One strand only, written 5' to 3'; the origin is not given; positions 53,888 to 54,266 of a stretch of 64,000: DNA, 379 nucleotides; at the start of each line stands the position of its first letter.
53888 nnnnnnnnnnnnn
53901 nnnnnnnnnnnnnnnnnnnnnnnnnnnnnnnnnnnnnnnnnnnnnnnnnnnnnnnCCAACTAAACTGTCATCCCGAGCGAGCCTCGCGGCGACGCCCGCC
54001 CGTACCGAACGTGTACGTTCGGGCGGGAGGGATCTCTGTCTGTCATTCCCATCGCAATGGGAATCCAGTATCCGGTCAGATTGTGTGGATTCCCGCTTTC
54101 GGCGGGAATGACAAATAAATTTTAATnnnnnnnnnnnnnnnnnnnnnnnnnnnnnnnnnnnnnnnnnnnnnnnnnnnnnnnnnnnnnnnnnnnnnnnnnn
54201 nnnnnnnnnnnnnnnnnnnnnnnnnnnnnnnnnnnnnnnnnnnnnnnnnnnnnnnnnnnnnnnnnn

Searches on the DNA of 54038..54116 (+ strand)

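Call 87: search_dna_similar(query=window:54038-54116:+, collection=plasmids, mode=distant, max_evalue=0.05, max_rows=20)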
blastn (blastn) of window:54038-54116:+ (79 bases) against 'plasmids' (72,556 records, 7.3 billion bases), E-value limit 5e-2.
Records with a match: 6; places in all: 7; records where one place covers at least 80% of the query: 0.
Best place of each record, by identity: 95-99% 1; 90-95% 5.
By first word of the organism name: Neisseria 2; Azospirillum 2; Sphingopyxis 1; Photobacterium 1.
By predicted mobility (MOB-suite, as given by PLSDB): non-mobilizable 4; conjugative 1; mobilizable 1.
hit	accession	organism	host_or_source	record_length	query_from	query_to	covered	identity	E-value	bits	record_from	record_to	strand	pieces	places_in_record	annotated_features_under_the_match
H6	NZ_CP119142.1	Neisseria gonorrhoeae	Homo sapiens,whole organism,synovial ...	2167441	49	79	39%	93.5%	1e-2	45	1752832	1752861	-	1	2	none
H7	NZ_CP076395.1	Sphingopyxis indica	Single cell,HCH dumpsite soil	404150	49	77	37%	96.6%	1e-2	46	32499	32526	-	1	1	ileS: isoleucine--tRNA ligase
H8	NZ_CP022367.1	Azospirillum sp. TSH58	single cell,paddy soils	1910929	49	78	38%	93.3%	5e-2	43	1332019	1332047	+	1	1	record has no annotation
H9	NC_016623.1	Azospirillum lipoferum 4B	-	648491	46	75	38%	93.3%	5e-2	43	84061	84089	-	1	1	none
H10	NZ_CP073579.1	Photobacterium sp. GJ3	-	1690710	47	76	38%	93.3%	5e-2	43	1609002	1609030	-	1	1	record has no annotation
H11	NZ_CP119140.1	Neisseria gonorrhoeae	Homo sapiens,whole organism,blood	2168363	49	78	38%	93.3%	5e-2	43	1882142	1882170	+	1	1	none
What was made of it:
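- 54041..54113 (.): Intergenic copy that meets every CGTC-REP criterion: TGTC tag, 8/8 stems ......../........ and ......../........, loops of 4 and 5 nt, tail CCA. Its arm matches Neisseria, Azospirillum and Sphingopyxis repeats at 93-97% (call 87).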

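Call 88: get_annotated_region(hit=H7, flank=400)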
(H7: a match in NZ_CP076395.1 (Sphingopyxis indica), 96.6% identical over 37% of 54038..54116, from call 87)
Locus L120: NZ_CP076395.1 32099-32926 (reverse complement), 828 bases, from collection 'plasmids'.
description: Sphingopyxis indica strain MC4 plasmid pMC4, complete sequence
organism: Sphingopyxis indica (NCBI taxid 436663)
taxonomy: Bacteria; Pseudomonadota; Alphaproteobacteria; Sphingomonadales; Sphingomonadaceae; Sphingopyxis; Sphingopyxis indica
host: -; source: Single cell,HCH dumpsite soil; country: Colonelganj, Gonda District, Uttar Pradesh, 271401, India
typing (MOB-suite, as given by PLSDB): conjugative; relaxase MOBP; mating-pair formation MPF_T
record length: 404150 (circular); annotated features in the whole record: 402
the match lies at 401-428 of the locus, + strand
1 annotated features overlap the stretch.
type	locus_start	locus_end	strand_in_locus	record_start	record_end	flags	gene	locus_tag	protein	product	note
CDS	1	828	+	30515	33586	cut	ileS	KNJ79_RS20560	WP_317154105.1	isoleucine--tRNA ligase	GO:0006428 - isoleucyl-tRNA aminoacylation [Evidence IEA]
